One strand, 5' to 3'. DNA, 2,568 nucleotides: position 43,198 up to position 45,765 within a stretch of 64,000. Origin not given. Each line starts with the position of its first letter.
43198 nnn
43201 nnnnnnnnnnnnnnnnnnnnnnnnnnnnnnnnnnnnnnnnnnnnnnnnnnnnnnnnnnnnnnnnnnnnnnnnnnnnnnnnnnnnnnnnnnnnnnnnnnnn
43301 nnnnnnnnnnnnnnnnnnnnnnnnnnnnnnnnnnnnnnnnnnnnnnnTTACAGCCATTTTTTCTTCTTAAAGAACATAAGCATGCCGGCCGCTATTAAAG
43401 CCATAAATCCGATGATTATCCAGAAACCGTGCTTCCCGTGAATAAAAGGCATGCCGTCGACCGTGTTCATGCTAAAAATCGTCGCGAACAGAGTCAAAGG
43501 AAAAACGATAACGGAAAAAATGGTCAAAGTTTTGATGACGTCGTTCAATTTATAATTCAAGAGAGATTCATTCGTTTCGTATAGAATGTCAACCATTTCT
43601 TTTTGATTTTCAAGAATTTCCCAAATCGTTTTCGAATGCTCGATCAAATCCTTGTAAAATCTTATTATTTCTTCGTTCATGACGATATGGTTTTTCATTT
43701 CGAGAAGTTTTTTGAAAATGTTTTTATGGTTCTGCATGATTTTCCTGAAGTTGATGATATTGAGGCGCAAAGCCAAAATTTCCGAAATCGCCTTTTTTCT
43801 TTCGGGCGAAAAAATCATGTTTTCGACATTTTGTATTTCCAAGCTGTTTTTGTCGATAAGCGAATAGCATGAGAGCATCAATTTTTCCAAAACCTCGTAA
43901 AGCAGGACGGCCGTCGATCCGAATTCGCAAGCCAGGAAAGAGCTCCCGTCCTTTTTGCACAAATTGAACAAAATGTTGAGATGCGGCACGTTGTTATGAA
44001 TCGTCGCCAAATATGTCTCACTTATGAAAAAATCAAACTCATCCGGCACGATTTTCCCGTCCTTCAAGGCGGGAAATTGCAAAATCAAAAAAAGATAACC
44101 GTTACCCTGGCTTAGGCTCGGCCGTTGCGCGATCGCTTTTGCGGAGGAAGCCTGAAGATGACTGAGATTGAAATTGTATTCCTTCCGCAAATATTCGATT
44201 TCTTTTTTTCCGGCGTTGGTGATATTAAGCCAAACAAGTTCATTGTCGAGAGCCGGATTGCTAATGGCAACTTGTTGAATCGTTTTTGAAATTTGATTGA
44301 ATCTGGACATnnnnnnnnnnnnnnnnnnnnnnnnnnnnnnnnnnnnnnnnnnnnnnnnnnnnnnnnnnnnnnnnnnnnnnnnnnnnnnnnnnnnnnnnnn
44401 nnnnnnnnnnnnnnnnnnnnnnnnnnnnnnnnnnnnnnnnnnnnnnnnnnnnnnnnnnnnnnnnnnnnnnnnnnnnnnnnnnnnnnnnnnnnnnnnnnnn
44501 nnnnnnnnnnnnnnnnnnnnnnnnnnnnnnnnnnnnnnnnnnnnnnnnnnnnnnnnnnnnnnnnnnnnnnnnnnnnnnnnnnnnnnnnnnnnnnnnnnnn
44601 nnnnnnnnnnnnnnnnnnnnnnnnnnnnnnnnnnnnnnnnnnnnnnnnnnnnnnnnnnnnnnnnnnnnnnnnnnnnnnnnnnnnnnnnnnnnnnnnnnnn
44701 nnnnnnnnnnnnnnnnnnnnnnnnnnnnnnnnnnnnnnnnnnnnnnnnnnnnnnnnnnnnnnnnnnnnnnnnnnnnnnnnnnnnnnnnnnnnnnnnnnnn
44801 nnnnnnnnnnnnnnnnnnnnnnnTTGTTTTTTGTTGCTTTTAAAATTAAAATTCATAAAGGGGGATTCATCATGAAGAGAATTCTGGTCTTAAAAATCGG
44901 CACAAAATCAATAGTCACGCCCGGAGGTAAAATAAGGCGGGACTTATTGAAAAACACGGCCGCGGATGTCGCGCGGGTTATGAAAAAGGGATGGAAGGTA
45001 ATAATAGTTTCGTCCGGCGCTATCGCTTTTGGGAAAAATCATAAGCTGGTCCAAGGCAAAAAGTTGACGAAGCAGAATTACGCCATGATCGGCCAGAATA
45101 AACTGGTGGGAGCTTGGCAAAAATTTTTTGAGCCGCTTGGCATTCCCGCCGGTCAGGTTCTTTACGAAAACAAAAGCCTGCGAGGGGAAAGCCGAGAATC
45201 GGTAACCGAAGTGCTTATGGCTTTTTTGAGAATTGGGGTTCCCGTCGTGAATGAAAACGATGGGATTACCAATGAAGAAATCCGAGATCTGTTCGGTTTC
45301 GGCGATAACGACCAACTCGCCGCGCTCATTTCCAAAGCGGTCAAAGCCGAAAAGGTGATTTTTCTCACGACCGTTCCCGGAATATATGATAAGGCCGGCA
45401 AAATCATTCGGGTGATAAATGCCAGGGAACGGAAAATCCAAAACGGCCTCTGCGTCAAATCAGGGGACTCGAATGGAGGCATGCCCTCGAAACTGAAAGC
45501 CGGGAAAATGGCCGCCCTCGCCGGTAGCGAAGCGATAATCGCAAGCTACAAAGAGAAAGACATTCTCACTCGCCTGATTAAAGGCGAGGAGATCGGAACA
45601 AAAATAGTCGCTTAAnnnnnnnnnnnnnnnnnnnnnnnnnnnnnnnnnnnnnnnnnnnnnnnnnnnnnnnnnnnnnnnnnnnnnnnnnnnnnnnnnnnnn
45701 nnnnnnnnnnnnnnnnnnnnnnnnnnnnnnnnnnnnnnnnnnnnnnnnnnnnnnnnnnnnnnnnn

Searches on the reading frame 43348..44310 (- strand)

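Call 53: search_protein_families(library=pfam, max_evalue=0.001, proteins=[window:43348-44310:-])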
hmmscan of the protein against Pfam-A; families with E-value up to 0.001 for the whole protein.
window:43348-44310:- (320 aa): 1 family
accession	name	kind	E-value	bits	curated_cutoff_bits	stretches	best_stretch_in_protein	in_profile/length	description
PF01544.23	CorA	-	5.4e-45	154.4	27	1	23-316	2-292/292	CorA-like Mg2+ transporter protein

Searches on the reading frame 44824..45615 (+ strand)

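Call 53: search_protein_families(library=pfam, max_evalue=0.001, proteins=[window:44824-45615:+])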
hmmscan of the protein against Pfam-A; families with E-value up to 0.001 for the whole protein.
window:44824-45615:+ (263 aa): 1 family
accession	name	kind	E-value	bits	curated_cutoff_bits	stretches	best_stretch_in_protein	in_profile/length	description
PF00696.33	AA_kinase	-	1.2e-32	113.9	24.9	1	20-240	2-233/234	Amino acid kinase family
